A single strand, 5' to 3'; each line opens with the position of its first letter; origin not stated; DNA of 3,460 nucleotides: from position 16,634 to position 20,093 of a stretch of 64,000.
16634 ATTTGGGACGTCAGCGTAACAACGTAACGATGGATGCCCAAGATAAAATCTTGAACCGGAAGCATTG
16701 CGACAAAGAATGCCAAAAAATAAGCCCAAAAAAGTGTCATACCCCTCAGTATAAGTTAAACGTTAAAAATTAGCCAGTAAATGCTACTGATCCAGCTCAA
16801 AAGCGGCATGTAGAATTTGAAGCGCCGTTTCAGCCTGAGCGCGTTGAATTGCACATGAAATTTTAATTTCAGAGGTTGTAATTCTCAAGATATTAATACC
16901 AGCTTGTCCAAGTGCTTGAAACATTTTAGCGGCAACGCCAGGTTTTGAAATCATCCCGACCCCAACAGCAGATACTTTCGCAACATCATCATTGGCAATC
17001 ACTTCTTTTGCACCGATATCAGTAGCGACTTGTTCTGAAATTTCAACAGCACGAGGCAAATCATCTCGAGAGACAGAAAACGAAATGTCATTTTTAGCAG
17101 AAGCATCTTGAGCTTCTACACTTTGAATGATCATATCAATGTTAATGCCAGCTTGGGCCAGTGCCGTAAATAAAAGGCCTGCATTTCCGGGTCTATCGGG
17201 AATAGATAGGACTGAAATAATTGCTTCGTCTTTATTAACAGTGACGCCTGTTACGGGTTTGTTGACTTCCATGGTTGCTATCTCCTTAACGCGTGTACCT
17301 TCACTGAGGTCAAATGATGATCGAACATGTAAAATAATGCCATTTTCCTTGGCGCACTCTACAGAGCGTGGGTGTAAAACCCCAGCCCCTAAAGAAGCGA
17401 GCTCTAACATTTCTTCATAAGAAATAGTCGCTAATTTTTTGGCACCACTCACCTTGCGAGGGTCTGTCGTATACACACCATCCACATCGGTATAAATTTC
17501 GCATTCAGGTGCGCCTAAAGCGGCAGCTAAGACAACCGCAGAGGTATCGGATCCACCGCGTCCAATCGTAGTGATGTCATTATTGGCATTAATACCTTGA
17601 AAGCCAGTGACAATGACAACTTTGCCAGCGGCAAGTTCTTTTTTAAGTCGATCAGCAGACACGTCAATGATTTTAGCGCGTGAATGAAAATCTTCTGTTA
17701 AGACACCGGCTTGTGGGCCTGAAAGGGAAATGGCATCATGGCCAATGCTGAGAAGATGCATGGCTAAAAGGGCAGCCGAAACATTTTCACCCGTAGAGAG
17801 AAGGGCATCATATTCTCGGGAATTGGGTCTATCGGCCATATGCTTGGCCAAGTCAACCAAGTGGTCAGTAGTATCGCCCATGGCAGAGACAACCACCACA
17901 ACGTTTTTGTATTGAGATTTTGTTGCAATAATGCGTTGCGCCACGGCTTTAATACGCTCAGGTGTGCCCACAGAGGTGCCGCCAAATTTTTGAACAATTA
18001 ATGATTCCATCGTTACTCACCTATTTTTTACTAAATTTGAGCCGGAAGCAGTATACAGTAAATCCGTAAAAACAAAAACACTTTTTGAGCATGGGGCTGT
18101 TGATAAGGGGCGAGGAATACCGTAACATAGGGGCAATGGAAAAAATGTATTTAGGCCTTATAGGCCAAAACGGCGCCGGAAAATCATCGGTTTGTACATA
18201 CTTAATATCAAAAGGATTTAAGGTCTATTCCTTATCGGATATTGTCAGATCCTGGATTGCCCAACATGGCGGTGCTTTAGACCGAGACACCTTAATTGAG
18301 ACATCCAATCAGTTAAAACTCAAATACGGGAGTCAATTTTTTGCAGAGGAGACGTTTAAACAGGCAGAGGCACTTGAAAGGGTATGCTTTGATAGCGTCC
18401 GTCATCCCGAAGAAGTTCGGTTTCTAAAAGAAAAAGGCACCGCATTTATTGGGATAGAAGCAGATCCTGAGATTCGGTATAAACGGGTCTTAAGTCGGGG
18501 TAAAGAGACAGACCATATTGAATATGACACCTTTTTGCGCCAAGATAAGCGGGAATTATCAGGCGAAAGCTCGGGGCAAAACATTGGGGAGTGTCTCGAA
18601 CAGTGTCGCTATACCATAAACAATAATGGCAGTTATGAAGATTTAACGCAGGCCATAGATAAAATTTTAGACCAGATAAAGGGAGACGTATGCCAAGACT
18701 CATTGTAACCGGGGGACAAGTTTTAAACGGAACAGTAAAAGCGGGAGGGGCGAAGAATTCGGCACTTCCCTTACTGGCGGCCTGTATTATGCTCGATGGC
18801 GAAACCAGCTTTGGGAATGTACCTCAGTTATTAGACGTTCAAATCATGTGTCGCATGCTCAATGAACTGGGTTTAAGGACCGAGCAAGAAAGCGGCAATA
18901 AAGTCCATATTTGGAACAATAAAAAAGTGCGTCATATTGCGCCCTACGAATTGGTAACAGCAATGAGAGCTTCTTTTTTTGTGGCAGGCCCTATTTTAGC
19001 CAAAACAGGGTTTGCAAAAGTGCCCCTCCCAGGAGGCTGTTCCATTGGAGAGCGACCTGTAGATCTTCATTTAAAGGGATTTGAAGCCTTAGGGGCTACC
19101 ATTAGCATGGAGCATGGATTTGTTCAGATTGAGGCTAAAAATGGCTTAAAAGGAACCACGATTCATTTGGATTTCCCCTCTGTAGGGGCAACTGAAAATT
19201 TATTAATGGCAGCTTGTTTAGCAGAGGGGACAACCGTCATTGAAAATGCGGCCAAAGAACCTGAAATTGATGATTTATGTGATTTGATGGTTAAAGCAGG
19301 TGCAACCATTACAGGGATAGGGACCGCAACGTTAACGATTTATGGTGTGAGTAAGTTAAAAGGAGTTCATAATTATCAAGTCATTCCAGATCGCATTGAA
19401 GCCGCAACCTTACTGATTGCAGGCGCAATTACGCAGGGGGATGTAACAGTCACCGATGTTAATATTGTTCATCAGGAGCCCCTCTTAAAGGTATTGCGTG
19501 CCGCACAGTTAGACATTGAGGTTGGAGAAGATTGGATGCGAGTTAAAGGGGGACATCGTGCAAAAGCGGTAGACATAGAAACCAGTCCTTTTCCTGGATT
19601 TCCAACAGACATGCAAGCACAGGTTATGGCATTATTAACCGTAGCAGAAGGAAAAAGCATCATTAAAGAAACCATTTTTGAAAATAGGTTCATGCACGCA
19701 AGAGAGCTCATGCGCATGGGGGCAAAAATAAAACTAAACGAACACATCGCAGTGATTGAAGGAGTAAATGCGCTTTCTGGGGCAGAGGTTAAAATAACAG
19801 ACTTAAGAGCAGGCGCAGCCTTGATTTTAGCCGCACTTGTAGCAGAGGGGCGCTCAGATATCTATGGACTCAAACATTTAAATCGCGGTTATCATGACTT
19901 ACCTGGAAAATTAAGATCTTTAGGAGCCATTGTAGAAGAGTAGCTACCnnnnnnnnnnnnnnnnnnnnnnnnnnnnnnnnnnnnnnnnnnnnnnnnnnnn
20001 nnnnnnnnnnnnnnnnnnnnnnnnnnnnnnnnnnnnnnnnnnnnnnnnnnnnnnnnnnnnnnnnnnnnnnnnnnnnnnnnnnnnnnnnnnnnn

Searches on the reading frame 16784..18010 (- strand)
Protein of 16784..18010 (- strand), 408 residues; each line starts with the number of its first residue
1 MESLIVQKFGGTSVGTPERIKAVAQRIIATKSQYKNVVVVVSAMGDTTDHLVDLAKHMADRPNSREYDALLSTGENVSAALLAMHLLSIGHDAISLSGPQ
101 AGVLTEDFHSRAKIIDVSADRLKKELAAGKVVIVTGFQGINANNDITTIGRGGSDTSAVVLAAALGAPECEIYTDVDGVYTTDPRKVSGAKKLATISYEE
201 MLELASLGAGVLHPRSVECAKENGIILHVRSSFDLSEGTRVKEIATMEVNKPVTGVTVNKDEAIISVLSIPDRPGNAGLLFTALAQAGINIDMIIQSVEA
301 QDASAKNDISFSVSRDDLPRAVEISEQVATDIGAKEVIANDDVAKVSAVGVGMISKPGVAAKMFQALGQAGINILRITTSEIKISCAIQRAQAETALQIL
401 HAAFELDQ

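Call 10: search_protein_families(library=ncbifam, proteins=[window:16784-18010:-], max_evalue=0.00001)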
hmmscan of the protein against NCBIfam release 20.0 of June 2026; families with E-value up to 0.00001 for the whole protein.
window:16784-18010:- (408 aa): 26 families (the best 25 are shown)
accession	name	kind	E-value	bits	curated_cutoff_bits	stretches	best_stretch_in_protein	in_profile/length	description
NF005656.0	PRK07431.1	equivalog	1.4e-164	548.9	657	1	3-408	2-413/587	aspartate kinase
NF005155.0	PRK06635.1-4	equivalog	5e-160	533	346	1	3-408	2-405/407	aspartate kinase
NF005154.0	PRK06635.1-2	equivalog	1.4e-151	505.5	376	1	1-408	1-406/407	aspartate kinase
NF005153.0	PRK06635.1-1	equivalog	7.2e-146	486.5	585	1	3-407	2-408/421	aspartate kinase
NF005156.0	PRK06635.1-5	equivalog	3.2e-144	480.7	594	1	4-407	3-403/411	aspartate kinase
TIGR00657.1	asp_kinases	subfamily_domain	2.1e-131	439.1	208.7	2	64-405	103-441/442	aspartate kinase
TIGR00656.1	asp_kin_monofn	equivalog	9.4e-128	426.7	402.25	1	3-406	2-406/407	aspartate kinase, monofunctional class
NF005161.0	PRK06635.2-5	equivalog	7.4e-106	354.4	586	1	6-406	7-402/402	aspartate kinase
NF006068.0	PRK08210.1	equivalog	3.7e-104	349.1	474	1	4-407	3-403/405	aspartate kinase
NF006459.0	PRK08841.1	equivalog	1.8e-98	330.1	535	1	3-404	4-378/395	aspartate kinase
NF004938.0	PRK06291.1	equivalog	1.1e-92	311.1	528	2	65-407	120-464/468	aspartate kinase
NF006959.0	PRK09436.1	equivalog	2.2e-80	270.8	726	2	67-404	119-459/819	bifunctional aspartate kinase/homoserine dehydrogenase I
NF005157.0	PRK06635.2-1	equivalog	1.9e-78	264.1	832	1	5-405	5-400/401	aspartate kinase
NF005158.0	PRK06635.2-2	equivalog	1.2e-68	231.9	717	1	3-404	2-398/401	aspartate kinase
NF006570.0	PRK09084.1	equivalog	1.2e-60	205.9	455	2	64-404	109-448/452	lysine-sensitive aspartokinase 3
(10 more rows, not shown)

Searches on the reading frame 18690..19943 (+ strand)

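Call 10: search_protein_families(library=ncbifam, proteins=[window:18690-19943:+], max_evalue=0.00001)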
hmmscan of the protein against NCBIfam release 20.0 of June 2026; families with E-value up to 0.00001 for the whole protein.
window:18690-19943:+ (417 aa): 5 families
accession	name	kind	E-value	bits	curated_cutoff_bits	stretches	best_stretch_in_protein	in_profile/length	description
NF006873.0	PRK09369.1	subfamily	3.5e-168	559.6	297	1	1-416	1-415/419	UDP-N-acetylglucosamine 1-carboxyvinyltransferase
TIGR01072.1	murA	equivalog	9.6e-161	535.2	392.7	1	1-416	1-415/416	UDP-N-acetylglucosamine 1-carboxyvinyltransferase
NF009470.0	PRK12830.1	equivalog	5e-136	453.7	552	1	1-415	1-412/417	UDP-N-acetylglucosamine 1-carboxyvinyltransferase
TIGR01356.1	aroA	equivalog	2.1e-26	92.7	287.25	1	14-400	1-401/415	3-phosphoshikimate 1-carboxyvinyltransferase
NF011381.1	PRK14806.1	equivalog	5.2e-12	44.8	902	1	6-304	306-604/733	bifunctional prephenate dehydrogenase/3-phosphoshikimate 1-carboxyvinyltransferase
